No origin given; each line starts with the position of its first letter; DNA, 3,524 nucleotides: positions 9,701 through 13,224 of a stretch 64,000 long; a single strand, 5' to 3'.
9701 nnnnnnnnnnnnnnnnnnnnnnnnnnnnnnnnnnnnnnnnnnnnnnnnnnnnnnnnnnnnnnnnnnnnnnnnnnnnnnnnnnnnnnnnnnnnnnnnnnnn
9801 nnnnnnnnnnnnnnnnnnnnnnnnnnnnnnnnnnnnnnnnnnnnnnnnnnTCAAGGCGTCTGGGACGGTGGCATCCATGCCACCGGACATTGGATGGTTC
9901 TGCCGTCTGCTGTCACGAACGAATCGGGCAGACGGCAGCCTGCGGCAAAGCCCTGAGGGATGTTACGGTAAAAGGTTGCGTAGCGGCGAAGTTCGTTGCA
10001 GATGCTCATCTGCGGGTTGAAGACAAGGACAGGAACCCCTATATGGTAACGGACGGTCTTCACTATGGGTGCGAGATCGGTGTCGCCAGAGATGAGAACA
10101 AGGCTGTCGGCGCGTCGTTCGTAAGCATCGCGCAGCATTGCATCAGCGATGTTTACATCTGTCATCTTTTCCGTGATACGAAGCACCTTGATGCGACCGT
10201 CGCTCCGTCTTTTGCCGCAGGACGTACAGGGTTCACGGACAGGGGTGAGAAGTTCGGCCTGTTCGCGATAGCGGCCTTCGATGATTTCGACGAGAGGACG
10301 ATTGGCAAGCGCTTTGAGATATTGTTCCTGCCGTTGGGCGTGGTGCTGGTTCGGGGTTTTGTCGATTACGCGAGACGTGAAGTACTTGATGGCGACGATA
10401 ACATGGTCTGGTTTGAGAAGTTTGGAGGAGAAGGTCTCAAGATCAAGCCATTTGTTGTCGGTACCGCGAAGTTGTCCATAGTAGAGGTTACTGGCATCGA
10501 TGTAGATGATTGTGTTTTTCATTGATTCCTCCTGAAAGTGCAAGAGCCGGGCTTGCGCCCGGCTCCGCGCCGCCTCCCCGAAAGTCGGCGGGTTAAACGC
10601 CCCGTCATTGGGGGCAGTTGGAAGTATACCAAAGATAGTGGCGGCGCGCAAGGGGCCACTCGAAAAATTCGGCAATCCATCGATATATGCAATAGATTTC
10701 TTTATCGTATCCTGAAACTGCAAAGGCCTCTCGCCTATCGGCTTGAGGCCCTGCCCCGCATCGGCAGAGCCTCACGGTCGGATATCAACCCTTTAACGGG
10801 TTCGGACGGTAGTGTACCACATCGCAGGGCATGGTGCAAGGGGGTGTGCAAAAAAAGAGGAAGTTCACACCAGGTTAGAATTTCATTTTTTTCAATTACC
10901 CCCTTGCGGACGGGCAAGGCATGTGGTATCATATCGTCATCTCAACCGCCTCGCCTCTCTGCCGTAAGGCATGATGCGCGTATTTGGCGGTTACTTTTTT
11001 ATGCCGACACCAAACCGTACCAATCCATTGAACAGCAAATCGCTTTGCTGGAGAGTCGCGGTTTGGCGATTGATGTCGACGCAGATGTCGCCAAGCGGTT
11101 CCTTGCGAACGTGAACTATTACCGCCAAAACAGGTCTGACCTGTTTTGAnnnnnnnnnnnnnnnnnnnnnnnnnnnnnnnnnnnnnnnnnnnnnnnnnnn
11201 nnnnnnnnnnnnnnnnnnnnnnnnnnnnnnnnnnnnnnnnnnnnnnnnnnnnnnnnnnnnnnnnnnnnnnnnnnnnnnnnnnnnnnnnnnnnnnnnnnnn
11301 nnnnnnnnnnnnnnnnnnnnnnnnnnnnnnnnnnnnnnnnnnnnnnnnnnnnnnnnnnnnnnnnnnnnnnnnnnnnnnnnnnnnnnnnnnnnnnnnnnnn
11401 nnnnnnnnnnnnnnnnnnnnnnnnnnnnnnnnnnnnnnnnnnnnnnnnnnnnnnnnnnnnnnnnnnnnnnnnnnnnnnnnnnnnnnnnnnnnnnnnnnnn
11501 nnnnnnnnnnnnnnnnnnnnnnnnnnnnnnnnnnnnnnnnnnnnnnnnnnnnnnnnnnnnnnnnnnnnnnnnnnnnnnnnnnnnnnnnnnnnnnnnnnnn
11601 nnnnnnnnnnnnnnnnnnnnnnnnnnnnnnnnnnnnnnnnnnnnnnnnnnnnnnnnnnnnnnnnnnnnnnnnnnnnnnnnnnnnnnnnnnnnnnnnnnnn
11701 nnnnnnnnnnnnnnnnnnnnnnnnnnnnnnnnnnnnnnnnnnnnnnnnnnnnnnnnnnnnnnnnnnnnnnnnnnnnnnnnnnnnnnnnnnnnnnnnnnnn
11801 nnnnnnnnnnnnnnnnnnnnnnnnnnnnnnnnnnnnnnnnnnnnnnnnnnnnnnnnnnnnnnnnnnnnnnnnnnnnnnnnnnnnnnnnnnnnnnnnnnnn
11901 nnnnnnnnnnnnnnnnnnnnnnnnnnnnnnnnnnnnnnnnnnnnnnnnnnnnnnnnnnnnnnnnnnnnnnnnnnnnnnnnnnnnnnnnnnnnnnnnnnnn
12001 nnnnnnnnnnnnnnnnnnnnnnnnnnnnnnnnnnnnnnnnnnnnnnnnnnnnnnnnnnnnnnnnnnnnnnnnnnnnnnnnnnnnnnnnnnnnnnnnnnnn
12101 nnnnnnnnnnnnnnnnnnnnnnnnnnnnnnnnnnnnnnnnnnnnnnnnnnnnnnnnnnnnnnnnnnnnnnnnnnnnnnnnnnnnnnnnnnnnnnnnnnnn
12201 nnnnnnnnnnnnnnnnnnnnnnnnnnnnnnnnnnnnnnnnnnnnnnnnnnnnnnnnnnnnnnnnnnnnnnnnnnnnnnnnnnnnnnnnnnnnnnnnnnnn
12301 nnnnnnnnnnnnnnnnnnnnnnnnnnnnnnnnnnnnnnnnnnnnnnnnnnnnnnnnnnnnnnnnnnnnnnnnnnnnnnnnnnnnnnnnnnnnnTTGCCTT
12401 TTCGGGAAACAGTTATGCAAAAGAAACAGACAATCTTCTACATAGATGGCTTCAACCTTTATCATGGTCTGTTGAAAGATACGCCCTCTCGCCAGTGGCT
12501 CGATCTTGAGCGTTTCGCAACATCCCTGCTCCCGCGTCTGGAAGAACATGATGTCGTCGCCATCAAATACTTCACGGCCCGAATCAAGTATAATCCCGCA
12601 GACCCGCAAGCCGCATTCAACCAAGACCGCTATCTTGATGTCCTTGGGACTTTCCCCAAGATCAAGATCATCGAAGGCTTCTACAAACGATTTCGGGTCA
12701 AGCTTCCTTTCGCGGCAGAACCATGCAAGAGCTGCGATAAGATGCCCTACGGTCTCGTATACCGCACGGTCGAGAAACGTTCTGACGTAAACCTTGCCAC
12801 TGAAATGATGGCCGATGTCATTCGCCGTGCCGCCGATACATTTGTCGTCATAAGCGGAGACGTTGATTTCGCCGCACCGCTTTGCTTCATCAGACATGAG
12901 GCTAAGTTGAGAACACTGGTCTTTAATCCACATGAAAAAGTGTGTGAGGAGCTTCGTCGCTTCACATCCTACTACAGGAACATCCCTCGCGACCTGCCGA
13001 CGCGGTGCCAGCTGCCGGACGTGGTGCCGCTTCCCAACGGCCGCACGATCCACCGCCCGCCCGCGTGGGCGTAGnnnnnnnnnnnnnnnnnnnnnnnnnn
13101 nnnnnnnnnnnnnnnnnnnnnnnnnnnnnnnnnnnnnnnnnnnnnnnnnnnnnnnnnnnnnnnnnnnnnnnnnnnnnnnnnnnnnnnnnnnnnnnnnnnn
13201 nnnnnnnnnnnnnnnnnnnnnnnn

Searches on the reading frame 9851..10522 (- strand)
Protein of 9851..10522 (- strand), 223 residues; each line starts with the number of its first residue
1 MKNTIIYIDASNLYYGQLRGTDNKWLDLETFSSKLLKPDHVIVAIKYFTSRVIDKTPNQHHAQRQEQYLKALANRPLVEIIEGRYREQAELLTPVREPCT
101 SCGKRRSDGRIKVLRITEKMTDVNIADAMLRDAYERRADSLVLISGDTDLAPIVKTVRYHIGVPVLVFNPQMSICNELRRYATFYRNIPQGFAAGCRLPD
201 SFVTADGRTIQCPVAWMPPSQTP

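Call 17: search_protein_families(library=padloc, proteins=[window:9851-10522:-], max_evalue=0.01)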
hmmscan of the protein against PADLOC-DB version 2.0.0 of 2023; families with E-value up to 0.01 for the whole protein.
window:9851-10522:- (223 aa): 2 families
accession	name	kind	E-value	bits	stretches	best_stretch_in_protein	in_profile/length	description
PDLC04163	HEC-09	-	1.1e-42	144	1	1-216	1-202/203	-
PDLC01154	NYN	-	0.00099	16.6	0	122-178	232-285/310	"LabA-like protein, NYN family nuclease"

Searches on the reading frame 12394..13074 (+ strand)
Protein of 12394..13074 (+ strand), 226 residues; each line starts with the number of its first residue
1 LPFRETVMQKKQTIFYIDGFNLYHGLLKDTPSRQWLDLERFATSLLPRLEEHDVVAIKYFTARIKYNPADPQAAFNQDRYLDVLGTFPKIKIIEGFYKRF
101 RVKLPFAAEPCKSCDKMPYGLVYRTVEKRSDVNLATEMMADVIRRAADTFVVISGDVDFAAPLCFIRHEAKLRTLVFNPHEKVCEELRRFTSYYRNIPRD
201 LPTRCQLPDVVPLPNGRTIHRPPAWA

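Call 5: search_protein_families(library=pfam, proteins=[window:12394-13074:+], max_evalue=0.01)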
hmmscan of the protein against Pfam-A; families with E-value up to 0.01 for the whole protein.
window:12394-13074:+ (226 aa): 1 family
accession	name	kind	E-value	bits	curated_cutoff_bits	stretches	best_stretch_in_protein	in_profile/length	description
PF01936.24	NYN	-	2.7e-10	41.4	24.2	1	16-194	5-141/145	NYN domain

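Call 6: search_protein_families(library=ncbifam, proteins=[window:12394-13074:+], max_evalue=0.01)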
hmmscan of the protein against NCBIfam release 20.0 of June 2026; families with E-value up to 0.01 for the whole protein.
window:12394-13074:+ (226 aa): 0 families

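Call 17: search_protein_families(library=padloc, proteins=[window:12415-13074:+], max_evalue=0.01)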
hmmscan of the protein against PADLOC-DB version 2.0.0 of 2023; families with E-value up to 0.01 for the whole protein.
window:12415-13074:+ (219 aa): 1 family
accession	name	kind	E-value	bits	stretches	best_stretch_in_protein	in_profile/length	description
PDLC04163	HEC-09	-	5.7e-39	131.9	1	4-218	2-202/203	-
